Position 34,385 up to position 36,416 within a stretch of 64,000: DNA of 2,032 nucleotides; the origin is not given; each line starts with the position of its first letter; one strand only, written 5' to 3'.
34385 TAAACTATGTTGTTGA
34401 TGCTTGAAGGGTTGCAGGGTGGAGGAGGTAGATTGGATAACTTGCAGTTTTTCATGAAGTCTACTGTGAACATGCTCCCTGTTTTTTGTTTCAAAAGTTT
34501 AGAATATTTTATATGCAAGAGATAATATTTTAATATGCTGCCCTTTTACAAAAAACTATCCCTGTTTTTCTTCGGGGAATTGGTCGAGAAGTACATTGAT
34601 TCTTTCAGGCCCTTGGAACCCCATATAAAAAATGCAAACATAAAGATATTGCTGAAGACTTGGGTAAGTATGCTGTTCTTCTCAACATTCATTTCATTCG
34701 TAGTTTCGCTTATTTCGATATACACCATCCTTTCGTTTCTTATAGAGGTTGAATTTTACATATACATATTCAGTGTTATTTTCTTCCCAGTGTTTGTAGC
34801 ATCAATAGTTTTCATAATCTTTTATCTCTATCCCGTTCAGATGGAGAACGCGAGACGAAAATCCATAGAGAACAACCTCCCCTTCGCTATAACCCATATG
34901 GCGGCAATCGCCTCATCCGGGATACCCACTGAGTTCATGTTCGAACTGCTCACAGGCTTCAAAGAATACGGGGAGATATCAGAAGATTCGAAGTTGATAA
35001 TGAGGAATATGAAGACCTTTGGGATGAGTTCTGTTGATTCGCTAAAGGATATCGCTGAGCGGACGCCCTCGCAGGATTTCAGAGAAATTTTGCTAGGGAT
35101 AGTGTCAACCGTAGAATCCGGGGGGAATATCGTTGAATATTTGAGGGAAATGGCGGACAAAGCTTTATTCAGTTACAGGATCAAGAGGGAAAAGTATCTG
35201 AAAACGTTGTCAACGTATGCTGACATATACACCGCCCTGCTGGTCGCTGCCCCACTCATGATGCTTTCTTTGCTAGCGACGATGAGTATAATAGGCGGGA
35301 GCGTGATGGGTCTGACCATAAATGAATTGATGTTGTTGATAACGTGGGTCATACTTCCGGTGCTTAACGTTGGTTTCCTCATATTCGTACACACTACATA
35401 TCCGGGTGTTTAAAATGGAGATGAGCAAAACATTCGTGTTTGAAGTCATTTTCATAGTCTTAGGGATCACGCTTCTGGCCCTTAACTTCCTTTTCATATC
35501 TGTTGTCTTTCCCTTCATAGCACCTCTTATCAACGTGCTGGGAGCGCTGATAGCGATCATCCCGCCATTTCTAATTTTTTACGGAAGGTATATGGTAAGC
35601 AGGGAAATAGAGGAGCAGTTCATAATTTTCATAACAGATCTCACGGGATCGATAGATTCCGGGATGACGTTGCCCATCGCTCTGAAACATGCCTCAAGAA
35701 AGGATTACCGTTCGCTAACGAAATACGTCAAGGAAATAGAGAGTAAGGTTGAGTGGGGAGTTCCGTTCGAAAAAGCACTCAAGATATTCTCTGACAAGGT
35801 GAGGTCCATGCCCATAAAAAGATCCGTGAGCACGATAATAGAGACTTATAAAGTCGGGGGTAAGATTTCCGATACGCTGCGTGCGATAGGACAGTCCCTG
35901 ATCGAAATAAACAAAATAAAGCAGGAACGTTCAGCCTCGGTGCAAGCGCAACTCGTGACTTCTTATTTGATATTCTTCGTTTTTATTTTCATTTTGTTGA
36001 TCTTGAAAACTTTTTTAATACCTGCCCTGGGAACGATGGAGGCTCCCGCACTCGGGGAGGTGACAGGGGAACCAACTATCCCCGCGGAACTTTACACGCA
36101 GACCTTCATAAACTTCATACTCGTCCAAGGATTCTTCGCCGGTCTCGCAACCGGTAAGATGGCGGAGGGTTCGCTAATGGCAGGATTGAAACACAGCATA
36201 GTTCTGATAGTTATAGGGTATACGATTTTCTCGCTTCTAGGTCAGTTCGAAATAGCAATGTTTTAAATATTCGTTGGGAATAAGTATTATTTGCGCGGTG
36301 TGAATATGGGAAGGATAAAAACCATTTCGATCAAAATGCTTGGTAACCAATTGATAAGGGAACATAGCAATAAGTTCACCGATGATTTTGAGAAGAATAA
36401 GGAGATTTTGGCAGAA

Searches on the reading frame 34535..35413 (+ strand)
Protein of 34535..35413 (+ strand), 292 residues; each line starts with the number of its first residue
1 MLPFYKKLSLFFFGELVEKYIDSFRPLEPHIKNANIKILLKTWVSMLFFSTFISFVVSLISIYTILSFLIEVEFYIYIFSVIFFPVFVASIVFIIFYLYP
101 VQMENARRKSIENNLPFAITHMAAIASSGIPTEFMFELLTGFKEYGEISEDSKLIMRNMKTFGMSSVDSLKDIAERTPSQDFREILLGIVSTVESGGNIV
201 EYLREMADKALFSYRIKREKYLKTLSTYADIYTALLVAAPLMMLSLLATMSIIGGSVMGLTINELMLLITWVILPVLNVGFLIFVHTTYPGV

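Call 3: search_protein_families(library=pfam, proteins=[window:34535-35413:+], max_evalue=0.1)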
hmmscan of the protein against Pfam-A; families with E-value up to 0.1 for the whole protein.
window:34535-35413:+ (292 aa): 2 families
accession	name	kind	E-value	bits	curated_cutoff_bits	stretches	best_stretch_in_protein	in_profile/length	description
PF00482.28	T2SSF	-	1.1e-13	51.6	25.2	1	119-244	2-122/125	Type II secretion system (T2SS), protein F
PF21950.2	MINION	-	0.056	14.3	27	0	169-192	43-66/76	Protein myomixer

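Call 4: search_protein_families(library=ncbifam, proteins=[window:34535-35413:+], max_evalue=0.1)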
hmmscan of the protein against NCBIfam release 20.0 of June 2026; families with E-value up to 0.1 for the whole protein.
window:34535-35413:+ (292 aa): 6 families
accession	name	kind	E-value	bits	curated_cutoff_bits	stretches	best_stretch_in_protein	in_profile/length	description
NF004704.2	PRK06041.1-2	equivalog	1.1e-26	93.7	550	1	44-290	14-248/555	archaellar assembly protein ArlJ/FlaJ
NF046075.1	UpsF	equivalog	9.6e-17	60.9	400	1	49-262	36-227/484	membrane pilin protein UpsF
NF004705.1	PRK06041.1-3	equivalog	4.3e-15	55.6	400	1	110-282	2-168/465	archaellar assembly protein ArlJ/FlaJ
NF053673.1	bindosome_BasF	exception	1.6e-11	43.5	1300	1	62-248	147-338/656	bindosome assembly system membrane anchoring protein BasF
NF004703.2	PRK06041.1-1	equivalog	2e-11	42.9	570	1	105-271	30-195/525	archaellar assembly protein ArlJ/FlaJ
NF004962.0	PRK06305.1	equivalog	0.092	11.9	559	0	158-233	239-313/465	DNA polymerase III subunits gamma and tau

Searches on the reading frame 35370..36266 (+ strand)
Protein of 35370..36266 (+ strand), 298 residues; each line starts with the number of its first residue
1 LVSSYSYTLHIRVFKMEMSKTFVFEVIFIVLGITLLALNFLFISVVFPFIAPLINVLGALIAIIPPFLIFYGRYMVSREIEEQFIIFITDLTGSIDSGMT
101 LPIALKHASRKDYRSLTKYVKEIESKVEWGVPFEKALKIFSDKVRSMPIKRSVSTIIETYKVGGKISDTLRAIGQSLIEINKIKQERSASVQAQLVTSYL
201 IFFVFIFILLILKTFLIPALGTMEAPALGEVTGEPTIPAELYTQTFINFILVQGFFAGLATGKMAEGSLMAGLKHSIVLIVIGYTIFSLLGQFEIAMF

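Call 3: search_protein_families(library=pfam, proteins=[window:35370-36266:+], max_evalue=0.1)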
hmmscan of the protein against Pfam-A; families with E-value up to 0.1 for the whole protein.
window:35370-36266:+ (298 aa): 1 family
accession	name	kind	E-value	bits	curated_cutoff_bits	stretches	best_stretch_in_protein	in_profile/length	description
PF00482.28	T2SSF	-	1.8e-16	60.7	25.2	1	87-212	1-123/125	Type II secretion system (T2SS), protein F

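Call 4: search_protein_families(library=ncbifam, proteins=[window:35370-36266:+], max_evalue=0.1)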
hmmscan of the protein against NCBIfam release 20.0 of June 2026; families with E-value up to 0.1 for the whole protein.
window:35370-36266:+ (298 aa): 5 families
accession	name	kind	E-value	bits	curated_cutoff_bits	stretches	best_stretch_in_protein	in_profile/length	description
NF004705.1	PRK06041.1-3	equivalog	7.9e-10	38.3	400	1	26-281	193-445/465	archaellar assembly protein ArlJ/FlaJ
NF004704.2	PRK06041.1-2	equivalog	2.7e-06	26.4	550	1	16-284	264-540/555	archaellar assembly protein ArlJ/FlaJ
NF004703.2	PRK06041.1-1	equivalog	3.3e-05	22.4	570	1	37-214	249-419/525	archaellar assembly protein ArlJ/FlaJ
NF052606.1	T4PiliAsmPilCMyx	equivalog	0.0001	21.3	700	1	82-230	80-220/419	type IV pilus assembly protein PilC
NF007861.0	PRK10573.1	equivalog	0.00069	18.8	401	1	78-219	55-188/401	protein transport protein HofC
